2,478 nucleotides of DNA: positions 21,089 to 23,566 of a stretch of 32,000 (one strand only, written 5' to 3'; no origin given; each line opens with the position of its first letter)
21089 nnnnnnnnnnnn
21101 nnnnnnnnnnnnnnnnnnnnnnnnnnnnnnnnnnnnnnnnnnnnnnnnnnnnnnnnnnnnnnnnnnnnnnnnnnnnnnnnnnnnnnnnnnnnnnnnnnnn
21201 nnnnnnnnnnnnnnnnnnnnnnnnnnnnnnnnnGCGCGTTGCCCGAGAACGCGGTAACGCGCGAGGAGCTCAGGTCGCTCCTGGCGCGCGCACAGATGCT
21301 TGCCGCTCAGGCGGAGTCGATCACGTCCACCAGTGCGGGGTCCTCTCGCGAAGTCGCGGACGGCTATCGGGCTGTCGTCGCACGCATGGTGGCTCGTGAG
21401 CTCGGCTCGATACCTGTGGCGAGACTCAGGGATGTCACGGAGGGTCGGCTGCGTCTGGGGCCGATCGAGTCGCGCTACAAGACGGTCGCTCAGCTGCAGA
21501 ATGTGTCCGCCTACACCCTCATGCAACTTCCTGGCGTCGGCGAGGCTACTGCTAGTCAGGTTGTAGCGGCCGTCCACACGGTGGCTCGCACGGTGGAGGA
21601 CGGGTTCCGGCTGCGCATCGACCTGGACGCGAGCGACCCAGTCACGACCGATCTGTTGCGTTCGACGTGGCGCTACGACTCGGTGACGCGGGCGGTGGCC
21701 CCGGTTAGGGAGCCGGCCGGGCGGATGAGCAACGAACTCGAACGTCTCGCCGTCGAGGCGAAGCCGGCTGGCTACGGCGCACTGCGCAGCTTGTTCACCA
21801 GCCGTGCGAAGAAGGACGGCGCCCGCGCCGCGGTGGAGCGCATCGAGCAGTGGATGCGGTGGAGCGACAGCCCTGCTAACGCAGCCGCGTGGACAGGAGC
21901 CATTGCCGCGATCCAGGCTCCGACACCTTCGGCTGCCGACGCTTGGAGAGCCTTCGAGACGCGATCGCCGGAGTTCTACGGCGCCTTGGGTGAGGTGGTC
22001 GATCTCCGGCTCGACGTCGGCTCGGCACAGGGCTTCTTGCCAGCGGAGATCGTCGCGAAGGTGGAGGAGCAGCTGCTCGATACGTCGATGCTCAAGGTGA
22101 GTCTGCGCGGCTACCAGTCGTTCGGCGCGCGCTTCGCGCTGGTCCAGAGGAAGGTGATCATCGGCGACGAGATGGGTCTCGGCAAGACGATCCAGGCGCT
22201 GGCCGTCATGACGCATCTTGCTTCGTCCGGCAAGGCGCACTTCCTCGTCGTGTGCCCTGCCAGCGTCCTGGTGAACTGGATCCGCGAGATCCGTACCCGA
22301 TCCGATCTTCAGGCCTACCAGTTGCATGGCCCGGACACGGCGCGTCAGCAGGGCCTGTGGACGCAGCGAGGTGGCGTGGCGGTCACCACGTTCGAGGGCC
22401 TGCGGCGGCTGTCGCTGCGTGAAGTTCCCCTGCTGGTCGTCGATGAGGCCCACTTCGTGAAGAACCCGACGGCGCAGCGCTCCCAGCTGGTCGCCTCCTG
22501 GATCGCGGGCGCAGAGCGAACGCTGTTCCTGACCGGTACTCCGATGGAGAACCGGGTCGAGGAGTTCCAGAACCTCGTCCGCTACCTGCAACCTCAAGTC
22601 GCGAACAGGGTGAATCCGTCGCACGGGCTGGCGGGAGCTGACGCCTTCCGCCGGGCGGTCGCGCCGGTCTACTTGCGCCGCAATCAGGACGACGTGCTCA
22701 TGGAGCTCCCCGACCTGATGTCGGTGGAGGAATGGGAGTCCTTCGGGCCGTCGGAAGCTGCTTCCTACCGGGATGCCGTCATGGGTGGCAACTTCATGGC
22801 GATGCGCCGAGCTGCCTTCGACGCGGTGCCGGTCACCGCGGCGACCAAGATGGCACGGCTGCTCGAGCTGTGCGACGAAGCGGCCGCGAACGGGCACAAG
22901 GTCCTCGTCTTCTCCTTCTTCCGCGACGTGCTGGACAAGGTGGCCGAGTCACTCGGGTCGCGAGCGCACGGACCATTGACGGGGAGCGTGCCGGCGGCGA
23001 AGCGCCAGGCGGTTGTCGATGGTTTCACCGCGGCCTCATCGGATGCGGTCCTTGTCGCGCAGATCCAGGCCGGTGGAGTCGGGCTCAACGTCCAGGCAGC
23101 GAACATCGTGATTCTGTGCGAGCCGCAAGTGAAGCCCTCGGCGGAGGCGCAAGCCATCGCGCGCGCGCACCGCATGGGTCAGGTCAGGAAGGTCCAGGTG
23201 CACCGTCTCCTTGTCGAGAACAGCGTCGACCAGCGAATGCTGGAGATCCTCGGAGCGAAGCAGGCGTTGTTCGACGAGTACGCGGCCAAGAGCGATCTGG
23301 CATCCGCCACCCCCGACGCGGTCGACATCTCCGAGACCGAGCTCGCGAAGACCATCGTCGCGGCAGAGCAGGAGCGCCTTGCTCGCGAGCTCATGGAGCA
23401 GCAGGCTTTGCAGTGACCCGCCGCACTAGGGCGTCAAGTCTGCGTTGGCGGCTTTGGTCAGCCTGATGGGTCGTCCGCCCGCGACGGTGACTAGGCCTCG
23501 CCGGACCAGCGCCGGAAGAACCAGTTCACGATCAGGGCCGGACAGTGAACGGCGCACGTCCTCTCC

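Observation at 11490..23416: Four-gene helicase / DUF1156 methyltransferase / HEPN-DUF499 ATPase / second SNF2 helicase operon: candidate poorly characterised BREX/DISARM-like defence system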

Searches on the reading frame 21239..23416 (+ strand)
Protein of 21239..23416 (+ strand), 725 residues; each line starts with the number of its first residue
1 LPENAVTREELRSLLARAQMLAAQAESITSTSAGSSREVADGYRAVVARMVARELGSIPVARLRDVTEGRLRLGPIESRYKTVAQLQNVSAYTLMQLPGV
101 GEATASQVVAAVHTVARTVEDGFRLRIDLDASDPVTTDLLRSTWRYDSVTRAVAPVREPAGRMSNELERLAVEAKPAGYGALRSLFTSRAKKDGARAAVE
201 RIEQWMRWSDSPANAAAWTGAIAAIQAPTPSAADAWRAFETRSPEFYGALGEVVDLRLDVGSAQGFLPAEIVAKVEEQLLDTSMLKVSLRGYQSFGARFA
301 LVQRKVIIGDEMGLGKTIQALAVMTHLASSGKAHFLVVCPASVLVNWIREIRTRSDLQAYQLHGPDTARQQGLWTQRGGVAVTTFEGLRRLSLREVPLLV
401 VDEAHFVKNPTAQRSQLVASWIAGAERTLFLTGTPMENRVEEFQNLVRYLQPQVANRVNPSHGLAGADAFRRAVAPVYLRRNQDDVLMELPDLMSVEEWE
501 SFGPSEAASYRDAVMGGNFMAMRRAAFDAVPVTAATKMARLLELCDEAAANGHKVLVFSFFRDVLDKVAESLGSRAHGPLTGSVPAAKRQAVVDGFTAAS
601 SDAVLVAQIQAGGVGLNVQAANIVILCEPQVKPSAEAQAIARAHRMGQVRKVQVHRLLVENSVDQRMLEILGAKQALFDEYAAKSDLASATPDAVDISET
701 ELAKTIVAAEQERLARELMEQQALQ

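Call 3: search_protein_families(library=pfam, proteins=[window:21239-23416:+], max_evalue=0.01)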
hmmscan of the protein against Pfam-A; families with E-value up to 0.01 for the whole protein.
window:21239-23416:+ (725 aa): 6 families
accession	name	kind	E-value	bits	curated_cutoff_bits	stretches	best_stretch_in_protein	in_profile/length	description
PF00176.29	SNF2-rel_dom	-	3.7e-29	102.2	24.9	1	303-512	17-251/290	SNF2-related domain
PF00271.37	Helicase_C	-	1.5e-15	57.9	23.5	1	537-647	2-110/110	Helicase conserved C-terminal domain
PF00270.35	DEAD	-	1.5e-08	35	26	1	302-441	13-165/167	DEAD/DEAH box helicase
PF04851.21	ResIII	-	3e-05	24.4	22.5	1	301-435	21-162/164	Type III restriction enzyme, res subunit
PF14520.12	HHH_5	-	0.0017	19.3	27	1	79-111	21-54/57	Helix-hairpin-helix domain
PF00633.29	HHH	-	0.0023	18.1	24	0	94-110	13-29/30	Helix-hairpin-helix motif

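Call 4: search_protein_families(library=padloc, proteins=[window:21239-23416:+], max_evalue=0.01)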
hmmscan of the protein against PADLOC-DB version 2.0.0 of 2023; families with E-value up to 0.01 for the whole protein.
window:21239-23416:+ (725 aa): 35 families (the best 25 are shown)
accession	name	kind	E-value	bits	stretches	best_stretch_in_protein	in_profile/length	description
PDLC02627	DrmD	-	3.7e-164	545.8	1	11-697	27-713/748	DrmD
PDLC02852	DpdE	-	1.1e-155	518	1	36-718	235-895/905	DpdE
PDLC02849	DpdE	-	2.6e-44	149.6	2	531-690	681-841/857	DpdE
PDLC00633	ZorD1|ZorD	-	4.2e-44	148.9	2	283-497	438-674/908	"SWI2/SNF2 helicase, Mrr-like nuclease"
PDLC02850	DpdE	-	1.6e-43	146.9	2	521-688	1080-1248/1282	DpdE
PDLC02842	DpdE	-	7.6e-43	144.4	2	530-683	1000-1152/1176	DpdE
PDLC02845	DpdE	-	4.3e-39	132.1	2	534-681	1124-1272/1293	DpdE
PDLC00629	ZorD1|ZorD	-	9.9e-36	121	1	305-679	504-952/1012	"SWI2/SNF2 helicase, Mrr-like nuclease"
PDLC02851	DpdE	-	6.2e-35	118.3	2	535-683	889-1036/1055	DpdE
PDLC00631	ZorD1|ZorD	-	2.3e-33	113.1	2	534-656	753-878/1071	"SWI2/SNF2 helicase, Mrr-like nuclease"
PDLC00632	ZorD1|ZorD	-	3.4e-33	112.6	3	533-680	919-1078/1101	"SWI2/SNF2 helicase, Mrr-like nuclease"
PDLC00634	ZorD1|ZorD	-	3e-32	109.4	2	533-678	806-965/1208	"SWI2/SNF2 helicase, Mrr-like nuclease"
PDLC02619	DrmD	-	4.3e-24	82.7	2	301-454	48-212/872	DrmD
PDLC02848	DpdE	-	1.1e-23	81.2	2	285-513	353-597/856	DpdE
PDLC00628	ZorD1|ZorD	-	4.2e-23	79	2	533-665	815-948/1171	"SWI2/SNF2 helicase, Mrr-like nuclease"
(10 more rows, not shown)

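Call 23: find_homologous_proteins(query=window:21239-23416:+, max_evalue=1e-10)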
Query window:21239-23416:+ (725 aa): 6629 proteins with E <= 1e-10 among 8000 candidates; the best 120 are listed.
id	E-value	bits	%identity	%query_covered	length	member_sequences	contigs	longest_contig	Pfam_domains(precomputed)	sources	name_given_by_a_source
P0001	0.0e+0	1559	100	100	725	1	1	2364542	PF00270.36,PF00176.30,PF00271.38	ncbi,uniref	ncbi:DEAD/DEAH box helicase [Longivirga aurantiaca]|uniref:DEAD/DEAH box helicase n=1 Tax=Longivirga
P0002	0.0e+0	1160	75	100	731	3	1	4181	PF00270.36,PF00176.30,PF00271.38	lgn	-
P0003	0.0e+0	1141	74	98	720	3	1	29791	PF00270.36,PF00176.30,PF14520.13,PF00271.38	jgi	jgi:superfamily II DNA or RNA helicase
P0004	0.0e+0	1132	74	98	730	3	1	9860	PF00270.36,PF00176.30,PF00271.38,PF04851.22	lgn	-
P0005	0.0e+0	1109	75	93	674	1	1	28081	PF00270.36,PF00176.30,PF00271.38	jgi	jgi:superfamily II DNA or RNA helicase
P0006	2.7e-270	917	63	96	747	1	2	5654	PF00270.36,PF00176.30,PF00271.38,PF04851.22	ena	-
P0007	9.7e-254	862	59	97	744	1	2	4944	PF00270.36,PF00176.30,PF00271.38,PF04851.22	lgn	-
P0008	4.5e-246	837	59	93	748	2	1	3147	PF00270.36,PF00176.30,PF00271.38,PF04851.22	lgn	-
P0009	5.3e-246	836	59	94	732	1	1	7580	PF00270.36,PF00176.30,PF00271.38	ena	-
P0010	2.5e-243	827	59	94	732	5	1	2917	PF00270.36,PF00176.30,PF00271.38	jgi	-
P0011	2.5e-240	818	57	98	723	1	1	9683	PF00270.36,PF00176.30,PF14520.13,PF00271.38,PF04851.22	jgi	-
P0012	8.0e-240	816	56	98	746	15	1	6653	PF00270.36,PF00176.30,PF14520.13,PF00271.38,PF04851.22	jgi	-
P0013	3.3e-239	814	56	98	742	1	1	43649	PF00270.36,PF00176.30,PF00271.38,PF04851.22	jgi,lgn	jgi:SNF2 family DNA or RNA helicase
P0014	4.4e-239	813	58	95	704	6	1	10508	PF00270.36,PF00176.30,PF14520.13,PF00271.38,PF04851.22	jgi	-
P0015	6.6e-238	810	57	94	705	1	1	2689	PF00270.36,PF00176.30,PF14520.13,PF00271.38,PF04851.22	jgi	-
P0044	6.3e-229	780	54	99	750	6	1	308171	PF00270.36,PF00176.30,PF14520.13,PF00271.38,PF04851.22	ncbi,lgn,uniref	ncbi:SNF2-related protein [Arthrobacter sp. UYEF21]|uniref:DEAD/DEAH box helicase n=1 Tax=Arthrobact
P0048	1.3e-228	779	55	98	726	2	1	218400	PF00270.36,PF00176.30,PF14520.13,PF00271.38,PF04851.22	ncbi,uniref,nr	ncbi:ATP-dependent helicase [Cellulomonas fimi]|uniref:ATP-dependent helicase n=1 Tax=Cellulomonas f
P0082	7.2e-218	743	56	91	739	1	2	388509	PF00270.36,PF00176.30,PF00271.38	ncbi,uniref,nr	ncbi:DEAD/DEAH box helicase [Planobispora siamensis]|uniref:Helicase SNF2 n=1 Tax=Planobispora siame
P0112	1.8e-211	722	54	97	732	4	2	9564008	PF00270.36,PF00176.30,PF00271.38,PF04851.22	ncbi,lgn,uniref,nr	ncbi:DEAD/DEAH box helicase [Streptomyces sp. So13.3]|uniref:DEAD/DEAH box helicase n=1 Tax=unclassi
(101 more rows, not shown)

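Call 24: find_encoding_contigs(protein=P0003, flank=10000, max_places=3)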
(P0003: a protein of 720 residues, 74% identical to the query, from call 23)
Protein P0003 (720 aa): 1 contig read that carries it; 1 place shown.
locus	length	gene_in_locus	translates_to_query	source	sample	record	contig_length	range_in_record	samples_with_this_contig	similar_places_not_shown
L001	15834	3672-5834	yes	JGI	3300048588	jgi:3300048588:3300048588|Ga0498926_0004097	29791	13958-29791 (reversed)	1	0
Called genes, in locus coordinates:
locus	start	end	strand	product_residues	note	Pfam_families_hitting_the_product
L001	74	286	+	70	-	-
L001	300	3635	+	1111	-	PF18731:HEPN_Swt1, PF04465:DUF499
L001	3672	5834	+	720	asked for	PF14520:HHH_5 (faint), PF00176:SNF2-rel_dom, PF00270:DEAD, PF00271:Helicase_C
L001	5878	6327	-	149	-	PF12844:HTH_19 (weak), PF13560:HTH_31, PF01381:HTH_3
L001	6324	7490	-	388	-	-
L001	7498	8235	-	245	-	PF13191:AAA_16 (faint), PF13401:AAA_22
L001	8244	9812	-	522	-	-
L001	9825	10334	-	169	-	-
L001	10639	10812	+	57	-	-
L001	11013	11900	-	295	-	-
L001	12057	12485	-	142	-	-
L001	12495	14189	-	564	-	PF00899:ThiF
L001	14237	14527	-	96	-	-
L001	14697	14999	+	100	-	-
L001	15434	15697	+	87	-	-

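Call 25: find_encoding_contigs(protein=P0005, flank=10000, max_places=3)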
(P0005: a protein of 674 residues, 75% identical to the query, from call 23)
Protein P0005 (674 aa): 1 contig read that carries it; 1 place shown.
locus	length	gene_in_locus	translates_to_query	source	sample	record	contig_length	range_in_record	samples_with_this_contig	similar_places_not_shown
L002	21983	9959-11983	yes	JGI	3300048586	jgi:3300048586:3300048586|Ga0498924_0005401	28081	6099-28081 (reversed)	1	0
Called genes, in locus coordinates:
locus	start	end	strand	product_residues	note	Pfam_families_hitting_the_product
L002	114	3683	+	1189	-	PF00176:SNF2-rel_dom, PF00270:DEAD, PF04851:ResIII, PF00271:Helicase_C, PF13020:NOV_C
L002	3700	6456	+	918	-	PF06634:DUF1156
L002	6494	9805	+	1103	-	PF18731:HEPN_Swt1, PF04465:DUF499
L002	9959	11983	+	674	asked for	PF00176:SNF2-rel_dom, PF00270:DEAD, PF00271:Helicase_C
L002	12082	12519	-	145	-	PF13560:HTH_31 (weak), PF01381:HTH_3, PF13443:HTH_26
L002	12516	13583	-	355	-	-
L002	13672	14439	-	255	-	PF13401:AAA_22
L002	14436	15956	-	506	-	PF09299:Mu-transpos_C (weak)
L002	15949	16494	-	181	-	-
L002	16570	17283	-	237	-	-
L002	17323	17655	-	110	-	-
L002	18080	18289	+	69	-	-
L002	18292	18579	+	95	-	-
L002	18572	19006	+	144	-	-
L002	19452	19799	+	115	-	-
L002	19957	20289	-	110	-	-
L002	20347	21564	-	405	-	PF10117:McrBC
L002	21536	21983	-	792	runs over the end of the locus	PF20720:nSTAND3 (faint), PF00004:AAA (weak), PF07728:AAA_5, PF13401:AAA_22 (weak), PF28529:McrB_lid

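Call 26: find_encoding_contigs(protein=P0044, flank=10000, max_places=3)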
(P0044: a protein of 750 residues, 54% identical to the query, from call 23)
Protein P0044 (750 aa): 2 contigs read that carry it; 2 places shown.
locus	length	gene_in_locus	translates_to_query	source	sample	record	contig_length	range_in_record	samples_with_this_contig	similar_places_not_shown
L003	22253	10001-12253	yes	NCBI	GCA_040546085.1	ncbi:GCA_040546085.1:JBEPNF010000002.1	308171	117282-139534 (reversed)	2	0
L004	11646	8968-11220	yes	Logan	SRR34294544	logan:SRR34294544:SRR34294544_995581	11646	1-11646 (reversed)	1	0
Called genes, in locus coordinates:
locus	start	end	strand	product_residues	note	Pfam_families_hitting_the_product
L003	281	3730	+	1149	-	PF00176:SNF2-rel_dom, PF00270:DEAD, PF04851:ResIII, PF00271:Helicase_C, PF13020:NOV_C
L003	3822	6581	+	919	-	PF06634:DUF1156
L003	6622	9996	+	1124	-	PF18731:HEPN_Swt1, PF04465:DUF499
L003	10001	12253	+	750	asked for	PF14520:HHH_5 (faint), PF00176:SNF2-rel_dom, PF00270:DEAD, PF04851:ResIII (weak), PF00271:Helicase_C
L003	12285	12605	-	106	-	-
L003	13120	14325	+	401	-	-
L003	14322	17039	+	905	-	-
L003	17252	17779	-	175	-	-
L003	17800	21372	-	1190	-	PF08751:TrwC, PF13086:AAA_11 (faint), PF13245:AAA_19, PF13401:AAA_22 (weak), PF13604:AAA_30, PF22232:TraI_hel_assoc_N (weak)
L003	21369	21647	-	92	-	-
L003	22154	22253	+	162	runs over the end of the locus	-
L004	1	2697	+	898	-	?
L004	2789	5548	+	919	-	PF06634:DUF1156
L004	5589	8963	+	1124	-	PF18731:HEPN_Swt1, PF04465:DUF499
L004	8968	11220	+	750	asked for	PF14520:HHH_5 (faint), PF00176:SNF2-rel_dom, PF00270:DEAD, PF04851:ResIII (weak), PF00271:Helicase_C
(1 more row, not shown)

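Call 28: find_related_loci(query=A1, collection=genome_contigs, flank=10000)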
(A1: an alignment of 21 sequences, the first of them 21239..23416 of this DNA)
Query A1 (725 aa) in genome_contigs; peptide patterns used: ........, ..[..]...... (x = any residue, [..] = any of these).
600 stretches matched a pattern (row limit reached: there are more); 593 encode a relative of the query (tblastn E <= 1e-3); the best 80 are kept; 80 distinct loci.
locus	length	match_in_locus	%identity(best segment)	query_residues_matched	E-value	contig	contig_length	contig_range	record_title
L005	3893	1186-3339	55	8-723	0e+0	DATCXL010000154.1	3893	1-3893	MAG TPA_asm: Mycobacteriales bacterium isolate SMAG_U7438 k141_250133, whole genome shotgun sequence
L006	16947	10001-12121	53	12-720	0e+0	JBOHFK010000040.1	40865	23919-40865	MAG: Pseudonocardiaceae bacterium isolate SE1530_metabat2.bin.11 NODE_118_length_40865_cov_3.733296, whole genome shotgu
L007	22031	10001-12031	56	44-715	0e+0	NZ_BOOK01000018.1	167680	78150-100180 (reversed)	Planobispora takensis strain NBRC 109077 sequence018, whole genome shotgun sequence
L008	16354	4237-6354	54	12-715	0e+0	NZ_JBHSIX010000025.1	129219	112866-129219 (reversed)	Streptomyces fildesensis strain CGMCC 4.5735 GCM70023132_13, whole genome shotgun sequence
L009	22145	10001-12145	50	4-715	0e+0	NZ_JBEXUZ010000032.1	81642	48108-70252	Streptomyces sp. NPDC005969 NPDC005969_278_A9.ctg-0032, whole genome shotgun sequence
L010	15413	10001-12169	51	12-715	0e+0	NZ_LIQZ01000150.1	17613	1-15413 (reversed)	Streptomyces phaeochromogenes strain NRRL B-1248 B-1248_contig_150, whole genome shotgun sequence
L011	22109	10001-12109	52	12-711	0e+0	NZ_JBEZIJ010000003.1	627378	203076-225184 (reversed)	Streptomyces sp. NPDC048560 NPDC048560_96_D2.ctg-0003, whole genome shotgun sequence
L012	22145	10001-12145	50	4-715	0e+0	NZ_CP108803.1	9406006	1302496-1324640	Streptomyces sp. NBC_00873 chromosome, complete genome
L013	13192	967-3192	50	3-715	0e+0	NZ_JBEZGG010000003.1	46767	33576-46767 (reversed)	Streptosporangium sp. NPDC048865 NPDC048865_112_A11.ctg-0003, whole genome shotgun sequence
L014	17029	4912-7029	52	12-715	0e+0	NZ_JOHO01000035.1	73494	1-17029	Streptomyces sp. NRRL S-350 contig35.1, whole genome shotgun sequence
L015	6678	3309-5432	52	13-715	0e+0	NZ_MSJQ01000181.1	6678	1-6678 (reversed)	Streptomyces sp. CBMA156 CBMA156_181, whole genome shotgun sequence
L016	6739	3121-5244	52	10-715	0e+0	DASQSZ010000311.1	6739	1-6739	MAG TPA_asm: Streptosporangiaceae bacterium isolate SMAG_U10922 k141_65824, whole genome shotgun sequence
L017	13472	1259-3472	50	5-715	0e+0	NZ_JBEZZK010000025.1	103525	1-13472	Streptosporangium sp. NPDC023963 NPDC023963_104_C5.ctg-0025, whole genome shotgun sequence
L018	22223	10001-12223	48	4-718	0e+0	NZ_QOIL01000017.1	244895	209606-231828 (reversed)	Sphaerisporangium album strain CCTCC AA 208026 scaffold17, whole genome shotgun sequence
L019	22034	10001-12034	54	43-715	0e+0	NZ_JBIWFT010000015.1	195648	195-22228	Kitasatospora sp. NPDC096204 NPDC096204_262_E8.ctg-0015, whole genome shotgun sequence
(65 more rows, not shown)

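Call 35: find_encoding_contigs(protein=P0112, flank=10000, max_places=2)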
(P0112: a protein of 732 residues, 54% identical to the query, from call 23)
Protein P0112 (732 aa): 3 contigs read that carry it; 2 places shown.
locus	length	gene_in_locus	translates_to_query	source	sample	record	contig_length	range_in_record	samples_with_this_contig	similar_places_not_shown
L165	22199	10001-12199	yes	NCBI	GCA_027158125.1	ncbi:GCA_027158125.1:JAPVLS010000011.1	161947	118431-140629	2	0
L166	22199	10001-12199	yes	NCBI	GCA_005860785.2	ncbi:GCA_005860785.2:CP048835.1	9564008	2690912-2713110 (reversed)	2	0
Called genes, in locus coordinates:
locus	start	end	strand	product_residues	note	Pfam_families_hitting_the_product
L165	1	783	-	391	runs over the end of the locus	PF12698:ABC2_membrane_3 (faint)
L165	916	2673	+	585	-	PF07287:AtuA, PF23544:AtuA_ferredoxin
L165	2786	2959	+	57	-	-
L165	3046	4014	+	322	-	PF02678:Pirin, PF05726:Pirin_C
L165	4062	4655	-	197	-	PF00440:TetR_N, PF16859:TetR_C_11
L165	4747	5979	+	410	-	PF06500:FrsA-like, PF05448:AXE1 (faint), PF12697:Abhydrolase_6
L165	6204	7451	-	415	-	PF09298:FAA_hydrolase_N, PF01557:FAA_hydrolase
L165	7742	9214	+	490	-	PF00106:adh_short, PF13561:adh_short_C2 (faint)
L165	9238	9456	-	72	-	PF12833:HTH_18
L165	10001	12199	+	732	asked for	PF04851:ResIII (weak), PF00176:SNF2-rel_dom, PF00270:DEAD, PF00271:Helicase_C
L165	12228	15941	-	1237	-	PF00656:Peptidase_C14, PF05127:NAT10_TcmA_helicase (faint), PF13086:AAA_11, PF13245:AAA_19, PF13604:AAA_30 (weak), PF13086:AAA_11 (weak), PF13087:AAA_12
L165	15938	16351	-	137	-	-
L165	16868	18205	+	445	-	PF04389:Peptidase_M28, PF01546:Peptidase_M20, PF07687:M20_dimer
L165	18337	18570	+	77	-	PF03777:ChpA-C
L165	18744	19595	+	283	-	-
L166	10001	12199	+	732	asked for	PF04851:ResIII (weak), PF00176:SNF2-rel_dom, PF00270:DEAD, PF00271:Helicase_C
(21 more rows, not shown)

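Call 36: find_encoding_contigs(protein=P0048, flank=10000, max_places=2)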
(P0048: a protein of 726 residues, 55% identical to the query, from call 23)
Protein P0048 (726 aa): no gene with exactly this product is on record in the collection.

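Call 37: find_encoding_contigs(protein=P0082, flank=10000, max_places=2)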
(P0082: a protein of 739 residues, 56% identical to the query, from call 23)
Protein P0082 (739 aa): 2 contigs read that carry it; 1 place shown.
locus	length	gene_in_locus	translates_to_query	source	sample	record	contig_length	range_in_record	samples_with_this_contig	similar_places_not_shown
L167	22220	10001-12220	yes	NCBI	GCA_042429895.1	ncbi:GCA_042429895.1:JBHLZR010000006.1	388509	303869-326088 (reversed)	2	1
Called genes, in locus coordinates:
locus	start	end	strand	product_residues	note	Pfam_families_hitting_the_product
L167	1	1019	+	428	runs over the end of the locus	PF13185:GAF_2, PF01590:GAF, PF13492:GAF_3, PF07730:HisKA_3, PF13581:HATPase_c_2 (weak), PF02518:HATPase_c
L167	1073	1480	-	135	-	PF01042:Ribonuc_L-PSP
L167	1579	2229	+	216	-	PF13305:TetR_C_33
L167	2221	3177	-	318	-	PF00126:HTH_1, PF03466:LysR_substrate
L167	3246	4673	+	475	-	PF02788:RuBisCO_large_N, PF00016:RuBisCO_large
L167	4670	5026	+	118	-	PF00101:RuBisCO_small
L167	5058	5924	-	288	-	PF00165:HTH_AraC (faint), PF12833:HTH_18, PF06445:GyrI-like, PF14526:Cass2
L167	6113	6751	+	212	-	PF07638:Sigma70_ECF (weak), PF04542:Sigma70_r2, PF08281:Sigma70_r4_2, PF04545:Sigma70_r4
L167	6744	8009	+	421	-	-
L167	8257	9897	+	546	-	PF16889:Hepar_II_III_N (weak), PF07940:Hepar_II_III_C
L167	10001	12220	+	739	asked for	PF00176:SNF2-rel_dom, PF00270:DEAD (weak), PF00271:Helicase_C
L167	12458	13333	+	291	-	PF00106:adh_short (weak), PF08659:KR, PF13561:adh_short_C2, PF00106:adh_short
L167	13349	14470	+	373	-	PF00425:Chorismate_bind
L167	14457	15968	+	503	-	PF00501:AMP-binding, PF13193:AMP-binding_C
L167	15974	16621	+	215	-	PF00857:Isochorismatase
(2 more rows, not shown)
